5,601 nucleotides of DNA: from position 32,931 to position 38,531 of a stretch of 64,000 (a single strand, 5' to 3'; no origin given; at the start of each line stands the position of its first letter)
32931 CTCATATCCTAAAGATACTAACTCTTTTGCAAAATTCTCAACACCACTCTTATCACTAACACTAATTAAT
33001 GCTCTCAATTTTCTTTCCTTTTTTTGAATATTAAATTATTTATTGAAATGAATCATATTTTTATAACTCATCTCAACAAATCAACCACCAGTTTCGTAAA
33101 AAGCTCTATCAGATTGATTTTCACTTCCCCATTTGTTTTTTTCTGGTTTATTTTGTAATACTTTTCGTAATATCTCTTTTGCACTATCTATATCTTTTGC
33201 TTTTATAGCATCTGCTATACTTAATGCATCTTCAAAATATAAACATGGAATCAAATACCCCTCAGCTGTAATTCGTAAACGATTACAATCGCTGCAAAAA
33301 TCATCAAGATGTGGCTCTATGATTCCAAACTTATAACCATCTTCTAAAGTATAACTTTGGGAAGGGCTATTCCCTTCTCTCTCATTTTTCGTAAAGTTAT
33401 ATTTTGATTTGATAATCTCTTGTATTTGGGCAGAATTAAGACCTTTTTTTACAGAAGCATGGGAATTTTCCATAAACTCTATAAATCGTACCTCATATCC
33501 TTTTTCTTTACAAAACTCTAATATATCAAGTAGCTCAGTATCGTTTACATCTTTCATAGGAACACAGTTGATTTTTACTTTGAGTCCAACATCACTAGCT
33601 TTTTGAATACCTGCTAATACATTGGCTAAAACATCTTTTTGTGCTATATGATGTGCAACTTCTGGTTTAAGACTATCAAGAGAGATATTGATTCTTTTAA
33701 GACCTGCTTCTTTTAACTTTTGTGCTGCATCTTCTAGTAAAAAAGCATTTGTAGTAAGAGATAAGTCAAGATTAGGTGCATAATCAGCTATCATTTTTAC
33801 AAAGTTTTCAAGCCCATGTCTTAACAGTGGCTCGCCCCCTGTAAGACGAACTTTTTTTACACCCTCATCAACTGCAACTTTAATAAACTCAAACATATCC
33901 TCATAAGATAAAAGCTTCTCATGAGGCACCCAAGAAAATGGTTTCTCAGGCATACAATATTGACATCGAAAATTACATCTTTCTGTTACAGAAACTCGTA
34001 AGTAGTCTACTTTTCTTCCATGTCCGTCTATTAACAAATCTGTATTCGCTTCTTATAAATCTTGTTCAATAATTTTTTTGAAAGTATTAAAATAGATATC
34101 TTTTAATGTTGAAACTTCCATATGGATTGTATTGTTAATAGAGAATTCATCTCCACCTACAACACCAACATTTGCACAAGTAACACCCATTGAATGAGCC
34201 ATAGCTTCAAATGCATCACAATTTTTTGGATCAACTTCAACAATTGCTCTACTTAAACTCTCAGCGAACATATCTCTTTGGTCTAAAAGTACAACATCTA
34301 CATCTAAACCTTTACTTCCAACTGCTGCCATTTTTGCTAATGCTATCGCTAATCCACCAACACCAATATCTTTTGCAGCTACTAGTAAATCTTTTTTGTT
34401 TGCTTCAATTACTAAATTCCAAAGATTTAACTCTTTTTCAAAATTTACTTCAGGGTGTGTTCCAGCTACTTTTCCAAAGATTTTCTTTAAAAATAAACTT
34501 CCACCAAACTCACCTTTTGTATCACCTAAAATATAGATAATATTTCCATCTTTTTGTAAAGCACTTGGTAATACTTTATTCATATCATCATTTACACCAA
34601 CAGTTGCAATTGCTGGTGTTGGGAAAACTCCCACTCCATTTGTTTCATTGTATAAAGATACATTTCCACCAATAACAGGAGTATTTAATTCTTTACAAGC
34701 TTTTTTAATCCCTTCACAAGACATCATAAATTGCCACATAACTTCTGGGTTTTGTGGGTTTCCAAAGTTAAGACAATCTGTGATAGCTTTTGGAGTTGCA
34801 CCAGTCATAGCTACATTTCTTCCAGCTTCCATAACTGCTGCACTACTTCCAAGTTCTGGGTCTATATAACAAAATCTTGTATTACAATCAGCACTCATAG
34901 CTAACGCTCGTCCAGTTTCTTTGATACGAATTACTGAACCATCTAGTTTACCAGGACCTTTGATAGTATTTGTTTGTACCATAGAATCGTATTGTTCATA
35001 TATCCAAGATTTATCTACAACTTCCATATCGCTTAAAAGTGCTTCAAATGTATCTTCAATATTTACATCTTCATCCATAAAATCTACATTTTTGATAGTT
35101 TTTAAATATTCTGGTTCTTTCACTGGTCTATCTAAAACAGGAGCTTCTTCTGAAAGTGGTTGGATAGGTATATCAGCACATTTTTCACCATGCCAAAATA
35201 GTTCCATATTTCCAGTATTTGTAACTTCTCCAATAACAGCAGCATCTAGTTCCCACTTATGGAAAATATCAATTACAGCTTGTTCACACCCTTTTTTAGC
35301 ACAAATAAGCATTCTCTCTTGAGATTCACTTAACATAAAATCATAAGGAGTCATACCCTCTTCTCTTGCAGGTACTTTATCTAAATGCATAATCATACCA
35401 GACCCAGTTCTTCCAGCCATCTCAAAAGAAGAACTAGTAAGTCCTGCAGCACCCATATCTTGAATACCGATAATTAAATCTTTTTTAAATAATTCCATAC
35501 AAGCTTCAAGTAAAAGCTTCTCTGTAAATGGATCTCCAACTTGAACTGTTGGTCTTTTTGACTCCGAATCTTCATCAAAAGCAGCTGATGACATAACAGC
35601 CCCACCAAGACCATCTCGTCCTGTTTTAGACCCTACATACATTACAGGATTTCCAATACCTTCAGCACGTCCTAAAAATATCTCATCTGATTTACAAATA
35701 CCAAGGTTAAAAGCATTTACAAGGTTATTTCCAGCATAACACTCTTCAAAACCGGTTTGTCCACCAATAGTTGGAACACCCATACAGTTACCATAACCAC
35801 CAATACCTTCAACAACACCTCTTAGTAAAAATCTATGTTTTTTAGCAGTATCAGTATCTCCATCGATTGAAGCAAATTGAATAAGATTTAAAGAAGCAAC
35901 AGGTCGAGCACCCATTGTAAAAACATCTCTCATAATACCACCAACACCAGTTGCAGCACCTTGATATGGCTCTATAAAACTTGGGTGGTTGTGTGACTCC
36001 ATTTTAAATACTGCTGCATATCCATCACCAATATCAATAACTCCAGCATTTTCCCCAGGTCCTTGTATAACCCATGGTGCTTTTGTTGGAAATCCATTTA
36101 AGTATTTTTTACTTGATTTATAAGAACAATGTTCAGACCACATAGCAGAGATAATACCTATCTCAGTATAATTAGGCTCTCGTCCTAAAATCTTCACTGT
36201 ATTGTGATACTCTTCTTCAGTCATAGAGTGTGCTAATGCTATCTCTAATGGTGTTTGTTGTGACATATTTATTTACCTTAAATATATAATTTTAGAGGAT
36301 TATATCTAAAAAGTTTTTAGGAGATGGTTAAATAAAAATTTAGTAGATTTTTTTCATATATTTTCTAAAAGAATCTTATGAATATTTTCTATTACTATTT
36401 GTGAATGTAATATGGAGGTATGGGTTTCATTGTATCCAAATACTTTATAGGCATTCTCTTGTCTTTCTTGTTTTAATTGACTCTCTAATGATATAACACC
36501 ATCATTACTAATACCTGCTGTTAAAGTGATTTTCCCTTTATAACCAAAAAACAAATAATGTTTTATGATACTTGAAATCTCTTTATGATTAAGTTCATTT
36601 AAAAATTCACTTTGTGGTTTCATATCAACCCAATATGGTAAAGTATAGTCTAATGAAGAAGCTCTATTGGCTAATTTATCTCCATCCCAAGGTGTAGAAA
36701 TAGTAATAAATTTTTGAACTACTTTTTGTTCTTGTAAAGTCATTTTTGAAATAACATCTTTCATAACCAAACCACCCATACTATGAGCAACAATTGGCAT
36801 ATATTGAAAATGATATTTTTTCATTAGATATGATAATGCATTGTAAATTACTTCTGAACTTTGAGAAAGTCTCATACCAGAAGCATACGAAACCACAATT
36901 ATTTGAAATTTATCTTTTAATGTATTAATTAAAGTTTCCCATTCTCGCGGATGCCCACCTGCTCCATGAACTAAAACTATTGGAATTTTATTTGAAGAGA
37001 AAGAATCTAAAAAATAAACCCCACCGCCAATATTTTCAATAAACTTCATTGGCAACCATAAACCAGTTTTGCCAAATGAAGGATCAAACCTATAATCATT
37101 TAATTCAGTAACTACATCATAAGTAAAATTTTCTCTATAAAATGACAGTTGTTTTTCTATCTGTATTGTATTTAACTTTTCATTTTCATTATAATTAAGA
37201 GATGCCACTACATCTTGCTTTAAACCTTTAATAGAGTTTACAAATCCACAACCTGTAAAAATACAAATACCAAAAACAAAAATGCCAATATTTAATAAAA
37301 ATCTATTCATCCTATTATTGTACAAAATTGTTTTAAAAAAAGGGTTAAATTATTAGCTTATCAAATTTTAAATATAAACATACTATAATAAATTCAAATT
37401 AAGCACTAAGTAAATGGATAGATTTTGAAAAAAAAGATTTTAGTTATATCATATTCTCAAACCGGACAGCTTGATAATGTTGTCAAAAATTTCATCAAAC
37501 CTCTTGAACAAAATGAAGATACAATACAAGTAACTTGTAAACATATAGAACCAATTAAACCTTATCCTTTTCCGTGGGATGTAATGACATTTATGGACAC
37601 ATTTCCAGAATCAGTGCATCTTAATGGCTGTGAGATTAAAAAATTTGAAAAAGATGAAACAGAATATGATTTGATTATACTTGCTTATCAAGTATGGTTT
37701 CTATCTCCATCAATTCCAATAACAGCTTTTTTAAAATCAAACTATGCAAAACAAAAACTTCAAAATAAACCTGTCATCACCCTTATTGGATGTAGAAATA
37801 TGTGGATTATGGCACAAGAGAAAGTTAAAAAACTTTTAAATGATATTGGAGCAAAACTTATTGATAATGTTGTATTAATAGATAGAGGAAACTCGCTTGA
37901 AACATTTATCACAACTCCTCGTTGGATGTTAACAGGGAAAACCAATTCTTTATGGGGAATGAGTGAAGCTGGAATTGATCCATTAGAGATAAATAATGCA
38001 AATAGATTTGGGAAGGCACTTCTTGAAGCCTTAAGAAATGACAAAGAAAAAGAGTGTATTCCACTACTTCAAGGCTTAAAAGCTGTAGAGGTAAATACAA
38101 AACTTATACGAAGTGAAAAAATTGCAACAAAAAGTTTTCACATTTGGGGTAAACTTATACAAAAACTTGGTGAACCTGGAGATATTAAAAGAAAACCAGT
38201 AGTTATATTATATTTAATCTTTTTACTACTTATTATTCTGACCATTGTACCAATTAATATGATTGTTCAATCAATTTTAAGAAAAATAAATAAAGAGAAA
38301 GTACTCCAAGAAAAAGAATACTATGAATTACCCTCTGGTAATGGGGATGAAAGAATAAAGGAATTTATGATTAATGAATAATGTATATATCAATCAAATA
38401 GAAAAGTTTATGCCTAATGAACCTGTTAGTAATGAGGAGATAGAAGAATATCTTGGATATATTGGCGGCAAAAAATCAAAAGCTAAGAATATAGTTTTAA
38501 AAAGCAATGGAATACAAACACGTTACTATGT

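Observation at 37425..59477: Flexirubin-type aryl-polyene + dialkylresorcinol pigment cluster (~22 kb, ~26 genes) in an Arcobacter-like Campylobacterota chromosome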

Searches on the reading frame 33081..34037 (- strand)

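Call 8: search_protein_families(library=ncbifam, proteins=[window:33081-34037:-], max_evalue=0.01)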
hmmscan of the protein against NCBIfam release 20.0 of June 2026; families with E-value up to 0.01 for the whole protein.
window:33081-34037:- (318 aa): 83 families (the best 25 are shown)
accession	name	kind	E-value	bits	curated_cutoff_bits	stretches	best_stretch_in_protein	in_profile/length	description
TIGR02666.1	moaA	equivalog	1.2e-107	359.8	284.05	1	2-318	1-336/336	GTP 3',8-cyclase MoaA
TIGR02668.1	moaA_archaeal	equivalog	3.6e-72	242.9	325.25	1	2-297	1-298/303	GTP 3',8-cyclase MoaA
NF001199.0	PRK00164.2-1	equivalog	1.1e-68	231.7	231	1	1-296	2-300/308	GTP 3',8-cyclase MoaA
NF045646.2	rSAM_Se_TrsS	equivalog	3e-19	68.9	490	1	8-188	83-263/441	radical SAM (seleno)protein TrsS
TIGR04347.1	pseudo_SAM_Halo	equivalog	6.8e-19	68.4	525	1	16-186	43-208/390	TIGR04347 family pseudo-SAM/SPASM protein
TIGR04055.1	rSAM_NirJ2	equivalog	1.5e-18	67.4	500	1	17-209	6-197/326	putative heme d1 biosynthesis radical SAM protein NirJ2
NF038283.1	viperin_w_prok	equivalog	9.1e-18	64.4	180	1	17-169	8-171/281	viperin family antiviral radical SAM protein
TIGR04545.1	rSAM_ahbD_hemeb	equivalog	1.6e-17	64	500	1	16-214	5-203/339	heme b synthase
TIGR04466.1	rSAM_BlsE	equivalog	2.1e-17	63.6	400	1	12-169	4-155/327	cytosylglucuronate decarboxylase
TIGR04317.1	W_rSAM_matur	equivalog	3.6e-17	62.5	380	1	11-152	4-141/349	tungsten cofactor oxidoreductase radical SAM maturase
TIGR02109.1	PQQ_syn_pqqE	equivalog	3.6e-17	62.3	381.35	1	15-179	11-172/358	pyrroloquinoline quinone biosynthesis protein PqqE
TIGR04311.1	rSAM_Geo_metal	subfamily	3.8e-17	62.5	400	1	13-193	5-191/423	radical SAM/SPASM family putative metalloenzyme maturase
NF045702.1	rSAM_GDGT_ether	equivalog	1.5e-16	60.1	450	1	10-189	85-266/486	tetraether lipid synthase Tes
NF049973.1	radical_Rv1681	equivalog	3.3e-16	59.1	380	1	20-178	81-236/326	Rv1681 family radical SAM protein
TIGR04303.1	GeoRSP_rSAM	equivalog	5.2e-16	59.1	400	1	16-182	10-170/325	GeoRSP system radical SAM/SPASM protein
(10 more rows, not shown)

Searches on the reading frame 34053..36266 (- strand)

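Call 5: search_protein_families(library=pfam, proteins=[window:34053-36266:-], max_evalue=0.01)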
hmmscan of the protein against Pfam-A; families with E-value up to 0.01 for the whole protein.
window:34053-36266:- (737 aa): 3 families
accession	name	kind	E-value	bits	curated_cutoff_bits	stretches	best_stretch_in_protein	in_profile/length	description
PF02769.27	AIRS_C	-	3.7e-52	177.1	23.1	2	204-358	2-155/156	AIR synthase related protein, C-terminal domain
PF00586.29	AIRS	-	1.2e-45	154.9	24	2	71-190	1-111/112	AIR synthase related protein, N-terminal domain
PF18072.6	FGAR-AT_linker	-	2.1e-14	54.2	26.6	1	11-50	8-50/50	Formylglycinamide ribonucleotide amidotransferase linker domain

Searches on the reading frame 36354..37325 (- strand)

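Call 5: search_protein_families(library=pfam, proteins=[window:36354-37325:-], max_evalue=0.01)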
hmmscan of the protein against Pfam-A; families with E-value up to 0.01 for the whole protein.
window:36354-37325:- (323 aa): 9 families
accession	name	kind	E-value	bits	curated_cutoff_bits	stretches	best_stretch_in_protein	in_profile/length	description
PF06028.17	DUF915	-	2.8e-15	56.8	22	1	142-321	69-254/255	Alpha/beta hydrolase of unknown function (DUF915)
PF07819.20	PGAP1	-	9.2e-08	32.6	24.3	1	149-225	61-141/233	PGAP1-like alpha/beta domain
PF05057.20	DUF676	-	1.3e-06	28.5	20.3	1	116-222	8-134/217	Putative serine esterase (DUF676)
PF24096.1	DUF7379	-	2.4e-05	24.8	33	1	175-222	71-121/191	Domain of unknown function (DUF7379)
PF02089.21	Palm_thioest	-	7.5e-05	23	26.8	1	115-216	1-113/254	Palmitoyl protein thioesterase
PF00561.26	Abhydrolase_1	-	8.8e-05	22.7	25.8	1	115-241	2-132/245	alpha/beta hydrolase fold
PF02450.21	LCAT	-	0.00025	20.8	21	1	170-216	117-165/392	Lecithin:cholesterol acyltransferase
PF05990.18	DUF900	-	0.00032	20.6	20.5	1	154-207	74-127/232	Alpha/beta hydrolase of unknown function (DUF900)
PF12697.13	Abhydrolase_6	-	0.0019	19.4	26.3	0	116-211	1-93/217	Alpha/beta hydrolase family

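Call 8: search_protein_families(library=ncbifam, proteins=[window:36354-37325:-], max_evalue=0.01)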
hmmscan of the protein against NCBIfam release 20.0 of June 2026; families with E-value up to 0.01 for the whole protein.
window:36354-37325:- (323 aa): 8 families
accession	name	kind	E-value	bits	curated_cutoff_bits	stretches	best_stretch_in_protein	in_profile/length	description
NF011457.0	PRK14875.1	equivalog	3.3e-07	29.6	307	1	103-194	122-218/372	acetoin dehydrogenase dihydrolipoyllysine-residue acetyltransferase subunit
NF007954.0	PRK10673.1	equivalog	0.00016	21.1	399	1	111-208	14-111/255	esterase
TIGR03056.1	bchO_mg_che_rel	equivalog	0.00034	19.7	172.55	1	115-203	29-124/278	alpha/beta fold hydrolase BchO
TIGR03611.1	RutD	equivalog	0.00081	18.8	238.5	1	112-209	12-111/258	pyrimidine utilization protein D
NF050089.1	i_nPHAscl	equivalog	0.0024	17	300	1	112-202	17-112/288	intracellular short-chain-length polyhydroxyalkanoate depolymerase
TIGR03695.1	menH_SHCHC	equivalog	0.0034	16.9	208.55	1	114-193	3-90/252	2-succinyl-6-hydroxy-2,4-cyclohexadiene-1-carboxylate synthase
NF008340.0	PRK11126.1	equivalog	0.0057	15.9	261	0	112-192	13-97/255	2-succinyl-6-hydroxy-2,4-cyclohexadiene-1-carboxylate synthase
TIGR01738.1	bioH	equivalog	0.006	16.2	206.95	1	116-210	7-97/245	pimeloyl-ACP methyl ester esterase BioH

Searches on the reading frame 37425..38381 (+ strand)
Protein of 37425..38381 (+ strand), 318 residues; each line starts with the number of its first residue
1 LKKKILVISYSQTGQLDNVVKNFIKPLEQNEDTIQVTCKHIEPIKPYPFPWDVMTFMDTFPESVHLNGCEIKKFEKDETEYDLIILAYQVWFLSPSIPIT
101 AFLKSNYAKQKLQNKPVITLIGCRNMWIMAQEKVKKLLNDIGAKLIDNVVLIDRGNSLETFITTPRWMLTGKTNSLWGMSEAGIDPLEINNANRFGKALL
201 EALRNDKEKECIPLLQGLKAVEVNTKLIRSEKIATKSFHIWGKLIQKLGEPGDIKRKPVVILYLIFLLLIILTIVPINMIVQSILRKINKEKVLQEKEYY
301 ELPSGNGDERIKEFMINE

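Call 3: search_protein_families(library=pfam, proteins=[window:37425-38381:+], max_evalue=0.01)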
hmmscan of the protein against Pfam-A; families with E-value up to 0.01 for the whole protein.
window:37425-38381:+ (318 aa): 0 families

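Call 6: search_protein_families(library=ncbifam, proteins=[window:37425-38381:+], max_evalue=0.01)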
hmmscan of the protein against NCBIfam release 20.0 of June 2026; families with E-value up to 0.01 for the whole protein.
window:37425-38381:+ (318 aa): 0 families

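Call 16: find_homologous_proteins(query=window:37425-38381:+)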
Query window:37425-38381:+ (318 aa): 6462 proteins with E <= 0.001 among 7780 candidates; the best 120 are listed.
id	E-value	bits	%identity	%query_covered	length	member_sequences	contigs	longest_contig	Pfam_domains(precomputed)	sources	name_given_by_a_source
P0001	5.9e-208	707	100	100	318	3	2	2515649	-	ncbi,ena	-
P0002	5.6e-182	622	86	100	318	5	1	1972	-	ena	-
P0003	1.3e-181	621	87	100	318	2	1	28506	-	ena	-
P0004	4.2e-180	616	86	100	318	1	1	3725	-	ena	-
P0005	9.5e-180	614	86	100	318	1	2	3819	-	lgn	-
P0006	1.9e-179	613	86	100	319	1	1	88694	-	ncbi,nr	ncbi:MAG: dialkylresorcinol condensing enzyme [Arcobacteraceae bacterium]|nr:dialkylresorcinol conde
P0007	3.3e-178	609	85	100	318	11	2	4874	-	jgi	-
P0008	3.0e-176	603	84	100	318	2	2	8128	-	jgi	-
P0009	1.1e-173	595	84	100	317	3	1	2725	-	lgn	-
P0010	8.8e-171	585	84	100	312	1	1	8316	-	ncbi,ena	-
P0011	2.0e-170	584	83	100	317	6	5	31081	-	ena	-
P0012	4.3e-169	579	82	100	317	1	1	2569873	-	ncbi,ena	-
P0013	2.0e-166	571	82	99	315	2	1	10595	-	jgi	-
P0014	4.4e-166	570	80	99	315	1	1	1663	-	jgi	-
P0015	7.1e-166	569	81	100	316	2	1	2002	-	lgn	-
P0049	3.9e-142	491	72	98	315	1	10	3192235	-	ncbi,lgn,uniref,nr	ncbi:conserved hypothetical protein [Arcobacter nitrofigilis DSM 7299]|uniref:Dialkylrecorsinol cond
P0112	4.6e-131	454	67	97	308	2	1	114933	-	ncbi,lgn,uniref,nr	ncbi:dialkylrecorsinol condensing enzyme [Aliarcobacter cryaerophilus]|uniref:dialkylrecorsinol cond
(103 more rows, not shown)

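Call 25: find_encoding_contigs(protein=P0049, flank=10000, max_places=1)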
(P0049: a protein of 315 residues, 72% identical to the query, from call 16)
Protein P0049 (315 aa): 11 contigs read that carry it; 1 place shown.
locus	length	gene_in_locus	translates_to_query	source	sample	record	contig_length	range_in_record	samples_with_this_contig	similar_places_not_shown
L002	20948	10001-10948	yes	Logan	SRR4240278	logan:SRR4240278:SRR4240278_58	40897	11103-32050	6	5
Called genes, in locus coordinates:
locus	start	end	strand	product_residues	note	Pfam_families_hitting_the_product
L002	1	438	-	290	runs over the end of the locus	PF12833:HTH_18, PF00165:HTH_AraC, PF06445:GyrI-like, PF14526:Cass2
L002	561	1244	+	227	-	-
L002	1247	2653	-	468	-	PF21305:type_II_gspD_N0, PF03958:Secretin_N (weak), PF00263:Secretin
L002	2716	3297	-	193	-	PF01205:Impact_N, PF09186:DUF1949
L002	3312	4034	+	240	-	PF01479:S4, PF01728:FtsJ, PF08241:Methyltransf_11 (weak), PF13649:Methyltransf_25 (weak)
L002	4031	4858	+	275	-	PF06574:FAD_syn, PF01687:Flavokinase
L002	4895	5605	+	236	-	PF01209:Ubie_methyltran (weak), PF13489:Methyltransf_23 (faint), PF13847:Methyltransf_31, PF08241:Methyltransf_11, PF08242:Methyltransf_12, PF13649:Methyltransf_25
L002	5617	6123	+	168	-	PF00578:AhpC-TSA, PF08534:Redoxin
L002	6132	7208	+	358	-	PF15436:PGBA_N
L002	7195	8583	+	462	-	PF01565:FAD_binding_4, PF02913:FAD-oxidase_C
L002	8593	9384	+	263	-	PF03631:Virul_fac_BrkB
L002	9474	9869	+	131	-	-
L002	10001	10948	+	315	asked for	-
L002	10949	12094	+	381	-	PF08541:ACP_syn_III_C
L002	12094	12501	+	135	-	-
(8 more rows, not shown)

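Call 26: find_encoding_contigs(protein=P0112, flank=10000, max_places=1)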
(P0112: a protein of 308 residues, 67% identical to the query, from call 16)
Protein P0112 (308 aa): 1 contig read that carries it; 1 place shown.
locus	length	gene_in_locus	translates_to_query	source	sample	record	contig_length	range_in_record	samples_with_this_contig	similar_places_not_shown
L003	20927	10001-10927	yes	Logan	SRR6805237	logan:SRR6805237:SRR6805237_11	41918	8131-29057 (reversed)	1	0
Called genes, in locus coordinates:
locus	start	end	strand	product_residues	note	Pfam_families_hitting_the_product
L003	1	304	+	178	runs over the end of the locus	PF00347:Ribosomal_L6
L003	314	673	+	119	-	PF00861:Ribosomal_L18p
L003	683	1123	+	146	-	PF00333:Ribosomal_S5, PF03719:Ribosomal_S5_C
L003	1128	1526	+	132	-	PF27056:Ribosomal_L15_epsilon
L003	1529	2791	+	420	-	PF00344:SecY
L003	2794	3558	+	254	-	PF00557:Peptidase_M24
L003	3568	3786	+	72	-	PF01176:eIF-1a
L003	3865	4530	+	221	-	PF03167:UDG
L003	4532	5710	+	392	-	-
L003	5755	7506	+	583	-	PF01336:tRNA_anti-codon, PF00152:tRNA-synt_2, PF01409:tRNA-synt_2d (faint), PF02938:GAD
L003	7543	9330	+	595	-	PF08497:Radical_SAM_N, PF04055:Radical_SAM (weak), PF11842:DUF3362 (faint)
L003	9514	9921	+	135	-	-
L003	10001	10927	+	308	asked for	-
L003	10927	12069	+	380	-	PF08541:ACP_syn_III_C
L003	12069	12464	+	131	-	-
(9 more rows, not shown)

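Call 96: predict_structure(alignment_id=A10)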
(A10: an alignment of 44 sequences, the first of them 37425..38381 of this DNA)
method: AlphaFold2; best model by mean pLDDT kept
length: 318 residues; sequences in the alignment: 44
mean_pLDDT: 91.0   pTM: 0.90
mean pLDDT of the five models: 91.0, 90.7, 89.8, 89.0, 88.7
residues with pLDDT >= 90: 218; 70-90: 94; 50-70: 4; < 50: 2
segments of 3 or more residues with pLDDT < 50: none
pLDDT, mean of each block of 10 residues (from residue 1): 95 94 97 96 94 92 96 93 97 95 97 98 87 97 97 84 85 89 92 97 96 94 85 89 94 92 86 72 75 89 91 72
secondary structure, 60 per line:
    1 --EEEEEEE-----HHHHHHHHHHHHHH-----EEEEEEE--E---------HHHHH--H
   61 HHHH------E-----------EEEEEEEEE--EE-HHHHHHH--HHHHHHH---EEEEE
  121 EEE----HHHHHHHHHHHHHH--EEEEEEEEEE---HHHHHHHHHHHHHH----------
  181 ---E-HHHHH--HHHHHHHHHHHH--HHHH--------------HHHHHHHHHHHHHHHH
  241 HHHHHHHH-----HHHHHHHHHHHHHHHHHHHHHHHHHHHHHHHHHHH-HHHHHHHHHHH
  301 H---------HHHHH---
elements in order: E3-9 H15-28 E34-40 H53-57 H60-64 E83-91 H97-103 H106-112 E116-123 H128-141 E144-153 H157-170 H186-190 H193-204 H207-210 H225-248 H254-288 H290-301 H311-315

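Call 98: fold_search(model_id=the predicted structure, library=pdb)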
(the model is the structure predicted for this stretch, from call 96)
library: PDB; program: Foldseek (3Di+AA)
matches with E <= 10: 1386; with E <= 0.001: 127
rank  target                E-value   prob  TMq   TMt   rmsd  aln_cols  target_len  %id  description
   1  5tgz                  2.3e-06  1.00  0.32  0.24  23.7       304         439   12  Crystal Structure of the Human Cannabinoid Receptor CB1 (released 2016-11-02)
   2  3edo_A                2.7e-06  1.00  0.36  0.70   3.7       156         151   19  Crystal structure of Flavoprotein in Complex with FMN (YP_193882.1) from Lactobacillus acidophilus NCFM at 1.20 A reso (released 2008-09-30)
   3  3edo_B                3.2e-06  1.00  0.36  0.71   3.6       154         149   19  Crystal structure of Flavoprotein in Complex with FMN (YP_193882.1) from Lactobacillus acidophilus NCFM at 1.20 A reso (released 2008-09-30)
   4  5f51                  3.6e-06  1.00  0.36  0.63   7.4       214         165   16  Structure of B. abortus WrbA-related protein A (apo) (released 2016-03-09)
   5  4ici                  3.8e-06  1.00  0.34  0.63   4.2       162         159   17  Crystal structure of a putative flavoprotein (BACEGG_01620) from Bacteroides eggerthii DSM 20697 at 1.40 A resolution (released 2013-01-02)
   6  4j8p                  4.1e-06  1.00  0.36  0.69   6.9       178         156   17  Crystal structure of a Putative flavoprotein (BACUNI_04544) from Bacteroides uniformis ATCC 8492 at 1.50 A resolution (released 2013-03-13)
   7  5xra                  4.1e-06  1.00  0.31  0.24  25.2       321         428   13  Crystal structure of the human CB1 in complex with agonist AM11542 (released 2017-07-12)
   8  7q6m_A                4.9e-06  1.00  0.37  0.56   9.1       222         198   15  Structure of WrbA from Yersinia pseudotuberculosis in P1 (released 2022-08-03)
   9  3klb                  5.5e-06  1.00  0.39  0.72   8.3       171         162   18  Crystal structure of Putative Flavoprotein in Complex with FMN (YP_213683.1) from Bacteroides fragilis NCTC 9343 at 1.75 (released 2010-01-26)
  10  2ark_A                5.5e-06  1.00  0.37  0.59   7.5       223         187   13  Structure of a flavodoxin from Aquifex aeolicus (released 2005-10-25)
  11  2a5l_A                5.8e-06  1.00  0.35  0.61   9.6       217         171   15  The crystal structure of the Trp repressor binding protein WrbA from Pseudomonas aeruginosa (released 2005-07-12)
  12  7q6n_B                6.1e-06  1.00  0.36  0.55   9.5       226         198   17  Structure of WrbA from Salmonella Typhimurium bound to ME0052 (released 2022-08-03)
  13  1zwk_A                7.3e-06  1.00  0.36  0.63   9.3       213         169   16  Structure of WrbA from Pseudomonas aeruginosa (released 2005-06-14)
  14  1yrh_E                7.7e-06  1.00  0.34  0.50   9.8       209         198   14  Crystal Structure Of Trp Repressor Binding Protein Wrba in complex with FMN (released 2005-02-15)
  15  5v56_B                7.7e-06  1.00  0.32  0.17  28.7       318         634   11  2.9A XFEL structure of the multi-domain human smoothened receptor (with E194M mutation) in complex with TC114 (released 2017-05-24)
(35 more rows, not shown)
